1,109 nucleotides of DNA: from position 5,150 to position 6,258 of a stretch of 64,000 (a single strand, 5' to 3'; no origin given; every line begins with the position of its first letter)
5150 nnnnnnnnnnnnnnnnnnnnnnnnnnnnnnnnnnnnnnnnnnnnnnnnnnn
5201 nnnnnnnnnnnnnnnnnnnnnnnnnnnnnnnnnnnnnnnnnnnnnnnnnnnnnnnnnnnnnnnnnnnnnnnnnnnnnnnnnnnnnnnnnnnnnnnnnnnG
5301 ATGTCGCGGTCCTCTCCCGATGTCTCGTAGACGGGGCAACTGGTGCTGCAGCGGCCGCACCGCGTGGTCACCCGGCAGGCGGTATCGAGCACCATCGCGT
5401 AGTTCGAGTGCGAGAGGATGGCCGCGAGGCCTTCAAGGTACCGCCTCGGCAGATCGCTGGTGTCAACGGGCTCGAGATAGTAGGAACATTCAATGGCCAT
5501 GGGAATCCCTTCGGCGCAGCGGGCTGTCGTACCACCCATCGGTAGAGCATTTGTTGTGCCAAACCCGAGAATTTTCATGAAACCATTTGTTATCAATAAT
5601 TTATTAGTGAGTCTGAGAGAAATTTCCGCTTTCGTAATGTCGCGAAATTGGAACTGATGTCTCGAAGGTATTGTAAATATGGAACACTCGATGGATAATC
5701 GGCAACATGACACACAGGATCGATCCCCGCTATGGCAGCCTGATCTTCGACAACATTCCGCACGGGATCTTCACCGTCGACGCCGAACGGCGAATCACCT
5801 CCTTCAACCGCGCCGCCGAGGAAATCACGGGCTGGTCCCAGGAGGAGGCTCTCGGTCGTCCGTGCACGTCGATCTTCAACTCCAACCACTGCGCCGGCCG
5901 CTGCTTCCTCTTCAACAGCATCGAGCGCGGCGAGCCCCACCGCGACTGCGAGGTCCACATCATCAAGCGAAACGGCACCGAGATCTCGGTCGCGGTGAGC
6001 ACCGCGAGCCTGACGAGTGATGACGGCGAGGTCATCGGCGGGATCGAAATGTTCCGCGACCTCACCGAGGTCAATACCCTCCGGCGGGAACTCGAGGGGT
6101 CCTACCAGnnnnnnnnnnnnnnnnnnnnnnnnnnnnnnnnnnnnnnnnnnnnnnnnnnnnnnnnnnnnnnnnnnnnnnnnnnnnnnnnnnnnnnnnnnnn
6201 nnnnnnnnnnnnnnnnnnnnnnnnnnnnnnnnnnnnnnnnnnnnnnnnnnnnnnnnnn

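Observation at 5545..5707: Divergent architecture: -24/-12 promoter, IHF-like site and PAS/sigma-54 activator gene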

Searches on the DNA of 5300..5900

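Call 61: search_rna_families(source=window, start=5300, end=5900, threshold=evalue, max_evalue=1)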
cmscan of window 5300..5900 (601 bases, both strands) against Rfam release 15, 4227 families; matches with E-value up to 1: 0.
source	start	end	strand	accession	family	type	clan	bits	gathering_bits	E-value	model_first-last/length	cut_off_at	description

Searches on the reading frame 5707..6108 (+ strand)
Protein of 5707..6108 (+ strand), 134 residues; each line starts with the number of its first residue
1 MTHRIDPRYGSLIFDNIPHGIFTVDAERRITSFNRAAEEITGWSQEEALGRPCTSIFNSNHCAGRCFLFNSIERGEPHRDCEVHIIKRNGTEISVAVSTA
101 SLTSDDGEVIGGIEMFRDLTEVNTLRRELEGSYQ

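Call 54: search_solved_structures(query=window:5707-6108:+, max_evalue=0.01, show_alignments=3)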
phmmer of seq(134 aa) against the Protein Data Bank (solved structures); distinct sequences matched with E-value up to 0.01: 23.
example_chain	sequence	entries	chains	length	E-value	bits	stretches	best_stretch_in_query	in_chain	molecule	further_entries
9irk_C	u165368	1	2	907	1.7e-06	31.6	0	20-86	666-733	Phytochrome B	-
9iuz_B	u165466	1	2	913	1.7e-06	31.6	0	20-86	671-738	Phytochrome B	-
7rzw_A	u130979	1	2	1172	2.8e-06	30.9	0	20-86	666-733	Phytochrome B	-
8yb4_B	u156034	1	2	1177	2.9e-06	30.9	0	20-86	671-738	phytochrome B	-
9jlb_A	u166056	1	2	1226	3.2e-06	30.7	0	20-86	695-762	Phytochrome B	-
9itf_C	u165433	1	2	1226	3.2e-06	30.7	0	20-86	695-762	Phytochrome B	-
9bgv_A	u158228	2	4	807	4.5e-05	27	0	12-132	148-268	Oxygen sensor protein DosP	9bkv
9clo_A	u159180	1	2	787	4.6e-05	27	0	12-132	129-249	Oxygen sensor protein DosP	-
9cdr_A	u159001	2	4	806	7.1e-05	26.3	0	12-132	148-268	Oxygen sensor protein DosP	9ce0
9cmf_A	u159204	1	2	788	7.2e-05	26.3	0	12-132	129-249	Oxygen sensor protein DosP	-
5xgb_A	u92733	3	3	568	0.00012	25.6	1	14-121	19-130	Uncharacterized protein | Uncharacterized protein PA0861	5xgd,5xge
9wex_A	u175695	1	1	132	0.00014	25.4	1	9-120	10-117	Sensor histidine kinase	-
8a5r_AAA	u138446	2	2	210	0.00024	24.6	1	27-111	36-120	Light-activated DNA-binding protein EL222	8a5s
3p7n_A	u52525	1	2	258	0.00034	24.2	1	27-111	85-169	Sensor histidine kinase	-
1dp6_A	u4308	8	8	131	0.0014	22.1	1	13-123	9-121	FIXL PROTEIN | SENSOR PROTEIN FIXL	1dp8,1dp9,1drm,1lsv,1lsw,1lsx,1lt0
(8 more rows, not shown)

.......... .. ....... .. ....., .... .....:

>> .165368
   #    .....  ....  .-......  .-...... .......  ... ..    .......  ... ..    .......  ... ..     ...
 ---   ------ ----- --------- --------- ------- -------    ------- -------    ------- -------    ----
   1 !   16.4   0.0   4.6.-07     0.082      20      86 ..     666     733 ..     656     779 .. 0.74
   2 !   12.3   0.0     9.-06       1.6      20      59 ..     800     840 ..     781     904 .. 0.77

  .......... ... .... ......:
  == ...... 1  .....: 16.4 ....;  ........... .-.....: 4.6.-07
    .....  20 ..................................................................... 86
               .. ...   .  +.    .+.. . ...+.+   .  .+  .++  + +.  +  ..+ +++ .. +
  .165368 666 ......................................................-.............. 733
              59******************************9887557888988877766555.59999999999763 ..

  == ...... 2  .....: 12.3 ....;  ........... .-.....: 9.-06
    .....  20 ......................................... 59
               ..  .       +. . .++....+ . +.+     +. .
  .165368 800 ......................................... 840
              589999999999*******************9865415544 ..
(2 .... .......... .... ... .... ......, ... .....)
